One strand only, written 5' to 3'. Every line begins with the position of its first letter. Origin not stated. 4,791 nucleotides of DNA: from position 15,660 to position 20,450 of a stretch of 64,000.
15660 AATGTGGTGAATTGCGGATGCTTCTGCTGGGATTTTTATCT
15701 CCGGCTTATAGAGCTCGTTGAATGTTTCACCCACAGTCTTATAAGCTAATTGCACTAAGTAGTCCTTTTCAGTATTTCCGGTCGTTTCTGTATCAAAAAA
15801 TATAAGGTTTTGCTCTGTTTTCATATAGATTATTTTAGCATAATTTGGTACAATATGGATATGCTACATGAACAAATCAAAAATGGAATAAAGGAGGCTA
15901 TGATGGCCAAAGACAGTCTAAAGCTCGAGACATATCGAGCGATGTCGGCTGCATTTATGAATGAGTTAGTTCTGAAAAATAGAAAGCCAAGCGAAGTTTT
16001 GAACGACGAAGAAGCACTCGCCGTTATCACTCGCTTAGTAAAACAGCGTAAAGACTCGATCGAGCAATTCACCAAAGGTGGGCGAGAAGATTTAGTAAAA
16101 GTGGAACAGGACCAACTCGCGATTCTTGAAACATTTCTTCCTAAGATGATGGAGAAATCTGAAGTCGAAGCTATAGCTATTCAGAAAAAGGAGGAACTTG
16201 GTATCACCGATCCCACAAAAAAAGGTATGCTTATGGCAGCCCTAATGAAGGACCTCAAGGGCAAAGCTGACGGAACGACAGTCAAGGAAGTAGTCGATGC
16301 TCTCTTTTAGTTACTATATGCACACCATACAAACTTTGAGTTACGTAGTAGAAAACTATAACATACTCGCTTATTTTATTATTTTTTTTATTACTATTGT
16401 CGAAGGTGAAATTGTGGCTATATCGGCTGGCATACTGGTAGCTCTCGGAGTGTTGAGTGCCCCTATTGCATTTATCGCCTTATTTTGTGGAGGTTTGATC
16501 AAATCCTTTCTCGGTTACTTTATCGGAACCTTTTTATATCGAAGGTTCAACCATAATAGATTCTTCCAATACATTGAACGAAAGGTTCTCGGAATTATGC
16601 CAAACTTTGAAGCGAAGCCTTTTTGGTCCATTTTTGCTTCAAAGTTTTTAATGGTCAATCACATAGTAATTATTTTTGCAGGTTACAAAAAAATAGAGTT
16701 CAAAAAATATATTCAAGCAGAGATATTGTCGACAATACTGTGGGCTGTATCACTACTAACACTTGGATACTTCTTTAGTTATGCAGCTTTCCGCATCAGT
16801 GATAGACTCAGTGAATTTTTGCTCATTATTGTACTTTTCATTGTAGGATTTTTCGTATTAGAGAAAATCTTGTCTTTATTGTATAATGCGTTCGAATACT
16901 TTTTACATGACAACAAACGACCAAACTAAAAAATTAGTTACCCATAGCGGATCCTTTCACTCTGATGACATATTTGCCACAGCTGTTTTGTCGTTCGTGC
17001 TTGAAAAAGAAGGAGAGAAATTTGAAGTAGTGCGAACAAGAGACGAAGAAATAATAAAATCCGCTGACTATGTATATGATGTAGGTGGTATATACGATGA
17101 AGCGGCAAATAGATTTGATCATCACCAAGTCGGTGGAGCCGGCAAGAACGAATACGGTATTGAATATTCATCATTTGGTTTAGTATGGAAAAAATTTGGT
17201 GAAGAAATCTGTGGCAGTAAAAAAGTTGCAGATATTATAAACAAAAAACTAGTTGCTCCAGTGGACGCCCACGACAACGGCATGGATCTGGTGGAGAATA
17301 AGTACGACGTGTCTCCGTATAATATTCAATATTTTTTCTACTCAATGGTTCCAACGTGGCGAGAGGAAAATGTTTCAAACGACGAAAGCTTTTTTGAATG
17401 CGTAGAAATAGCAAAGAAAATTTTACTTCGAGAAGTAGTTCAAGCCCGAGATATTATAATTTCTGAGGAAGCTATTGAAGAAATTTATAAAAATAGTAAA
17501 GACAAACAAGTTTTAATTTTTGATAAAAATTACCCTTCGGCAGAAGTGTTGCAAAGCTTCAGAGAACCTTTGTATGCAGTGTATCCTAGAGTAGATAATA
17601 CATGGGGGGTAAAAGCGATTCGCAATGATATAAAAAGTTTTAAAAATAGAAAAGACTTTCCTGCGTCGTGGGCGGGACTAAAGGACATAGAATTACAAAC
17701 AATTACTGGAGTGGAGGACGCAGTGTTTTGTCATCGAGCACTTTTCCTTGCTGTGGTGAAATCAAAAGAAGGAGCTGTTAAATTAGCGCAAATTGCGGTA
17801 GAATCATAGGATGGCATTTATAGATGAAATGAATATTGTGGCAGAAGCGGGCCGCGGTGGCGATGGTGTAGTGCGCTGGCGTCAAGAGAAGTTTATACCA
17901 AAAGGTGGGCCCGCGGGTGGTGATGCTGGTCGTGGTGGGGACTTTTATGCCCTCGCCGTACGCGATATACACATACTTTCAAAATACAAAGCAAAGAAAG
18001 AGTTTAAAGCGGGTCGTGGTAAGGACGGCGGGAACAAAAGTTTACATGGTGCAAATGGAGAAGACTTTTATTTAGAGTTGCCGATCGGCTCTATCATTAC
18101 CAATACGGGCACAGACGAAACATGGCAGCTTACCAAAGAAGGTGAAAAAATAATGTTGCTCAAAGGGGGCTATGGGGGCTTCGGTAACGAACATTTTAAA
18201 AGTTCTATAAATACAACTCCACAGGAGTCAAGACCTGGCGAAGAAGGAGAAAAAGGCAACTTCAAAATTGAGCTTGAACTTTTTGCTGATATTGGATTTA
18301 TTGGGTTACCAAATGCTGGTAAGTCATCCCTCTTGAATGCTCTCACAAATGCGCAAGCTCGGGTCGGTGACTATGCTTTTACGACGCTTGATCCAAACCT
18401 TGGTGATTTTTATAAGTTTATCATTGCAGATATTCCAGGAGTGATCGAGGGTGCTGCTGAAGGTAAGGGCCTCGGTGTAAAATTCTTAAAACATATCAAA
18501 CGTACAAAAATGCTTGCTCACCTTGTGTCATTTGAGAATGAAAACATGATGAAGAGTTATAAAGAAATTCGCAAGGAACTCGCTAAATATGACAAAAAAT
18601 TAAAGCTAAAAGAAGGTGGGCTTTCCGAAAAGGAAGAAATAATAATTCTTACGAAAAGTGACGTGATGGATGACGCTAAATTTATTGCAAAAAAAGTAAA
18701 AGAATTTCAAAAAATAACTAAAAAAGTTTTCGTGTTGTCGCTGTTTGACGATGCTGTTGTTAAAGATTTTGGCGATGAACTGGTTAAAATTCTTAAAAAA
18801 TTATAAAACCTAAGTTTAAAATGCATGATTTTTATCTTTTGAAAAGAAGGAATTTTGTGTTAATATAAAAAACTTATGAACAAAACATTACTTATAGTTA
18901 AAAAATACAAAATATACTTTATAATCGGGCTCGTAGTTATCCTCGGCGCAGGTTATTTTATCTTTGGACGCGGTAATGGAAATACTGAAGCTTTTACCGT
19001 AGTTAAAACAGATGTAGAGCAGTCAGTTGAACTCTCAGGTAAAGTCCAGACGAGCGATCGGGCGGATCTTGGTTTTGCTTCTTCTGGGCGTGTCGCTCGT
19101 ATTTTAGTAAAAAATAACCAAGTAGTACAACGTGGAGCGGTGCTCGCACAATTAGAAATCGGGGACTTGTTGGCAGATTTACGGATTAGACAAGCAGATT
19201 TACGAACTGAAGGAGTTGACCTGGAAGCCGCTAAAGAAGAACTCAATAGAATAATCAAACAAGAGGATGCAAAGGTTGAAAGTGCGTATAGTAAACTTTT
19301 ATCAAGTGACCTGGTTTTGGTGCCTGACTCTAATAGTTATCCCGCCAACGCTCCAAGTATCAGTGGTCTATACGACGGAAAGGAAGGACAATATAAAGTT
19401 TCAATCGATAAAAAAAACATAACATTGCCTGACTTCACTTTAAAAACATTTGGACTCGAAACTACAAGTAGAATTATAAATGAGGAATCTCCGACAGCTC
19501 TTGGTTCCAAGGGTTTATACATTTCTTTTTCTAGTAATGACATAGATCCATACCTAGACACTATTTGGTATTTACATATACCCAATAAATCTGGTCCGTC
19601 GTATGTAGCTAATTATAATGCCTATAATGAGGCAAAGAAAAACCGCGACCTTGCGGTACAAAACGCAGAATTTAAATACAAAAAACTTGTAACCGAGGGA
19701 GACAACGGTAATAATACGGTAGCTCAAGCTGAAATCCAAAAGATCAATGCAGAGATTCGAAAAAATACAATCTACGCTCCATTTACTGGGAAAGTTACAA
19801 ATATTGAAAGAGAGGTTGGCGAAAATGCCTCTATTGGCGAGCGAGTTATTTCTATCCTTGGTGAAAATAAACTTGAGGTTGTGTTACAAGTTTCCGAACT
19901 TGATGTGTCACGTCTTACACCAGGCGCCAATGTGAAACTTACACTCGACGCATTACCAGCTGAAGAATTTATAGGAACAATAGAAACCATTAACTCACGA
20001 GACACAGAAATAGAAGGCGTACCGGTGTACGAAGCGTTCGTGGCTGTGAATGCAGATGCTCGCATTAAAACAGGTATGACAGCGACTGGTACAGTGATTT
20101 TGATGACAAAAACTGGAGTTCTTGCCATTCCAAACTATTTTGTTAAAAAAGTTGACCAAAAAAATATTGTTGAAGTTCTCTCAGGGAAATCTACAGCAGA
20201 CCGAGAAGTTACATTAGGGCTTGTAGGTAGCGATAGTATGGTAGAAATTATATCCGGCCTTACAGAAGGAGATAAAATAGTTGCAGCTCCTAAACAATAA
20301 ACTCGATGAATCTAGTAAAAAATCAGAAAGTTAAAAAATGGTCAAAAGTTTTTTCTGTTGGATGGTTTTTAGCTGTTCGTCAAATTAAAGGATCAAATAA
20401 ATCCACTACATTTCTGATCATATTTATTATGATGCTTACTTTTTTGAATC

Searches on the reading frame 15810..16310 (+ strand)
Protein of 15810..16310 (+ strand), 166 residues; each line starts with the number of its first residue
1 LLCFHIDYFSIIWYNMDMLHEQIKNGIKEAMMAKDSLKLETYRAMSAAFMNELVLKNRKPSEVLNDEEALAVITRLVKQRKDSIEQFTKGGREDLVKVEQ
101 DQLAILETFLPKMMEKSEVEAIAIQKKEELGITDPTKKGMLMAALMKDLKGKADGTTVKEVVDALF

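Call 76: search_protein_families(library=pfam, proteins=[window:15810-16310:+], max_evalue=0.001)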
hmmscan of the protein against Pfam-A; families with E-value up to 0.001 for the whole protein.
window:15810-16310:+ (166 aa): 1 family
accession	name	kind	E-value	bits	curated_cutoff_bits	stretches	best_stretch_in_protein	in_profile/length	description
PF09424.15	YqeY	-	4.6e-35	121.2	27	1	21-164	2-141/143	Yqey-like protein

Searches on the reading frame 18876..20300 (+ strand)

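Call 9: search_protein_families(library=pfam, proteins=[window:18876-20300:+], max_evalue=0.00001)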
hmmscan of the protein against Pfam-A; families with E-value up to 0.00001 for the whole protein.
window:18876-20300:+ (474 aa): 2 families
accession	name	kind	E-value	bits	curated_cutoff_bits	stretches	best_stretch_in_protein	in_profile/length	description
PF13437.12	HlyD_3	-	4.9e-14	53.4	22.2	1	298-389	1-91/106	HlyD family secretion protein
PF16576.10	HlyD_D23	-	8.5e-13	48.5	30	1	283-374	92-186/214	Barrel-sandwich domain of CusB or HlyD membrane-fusion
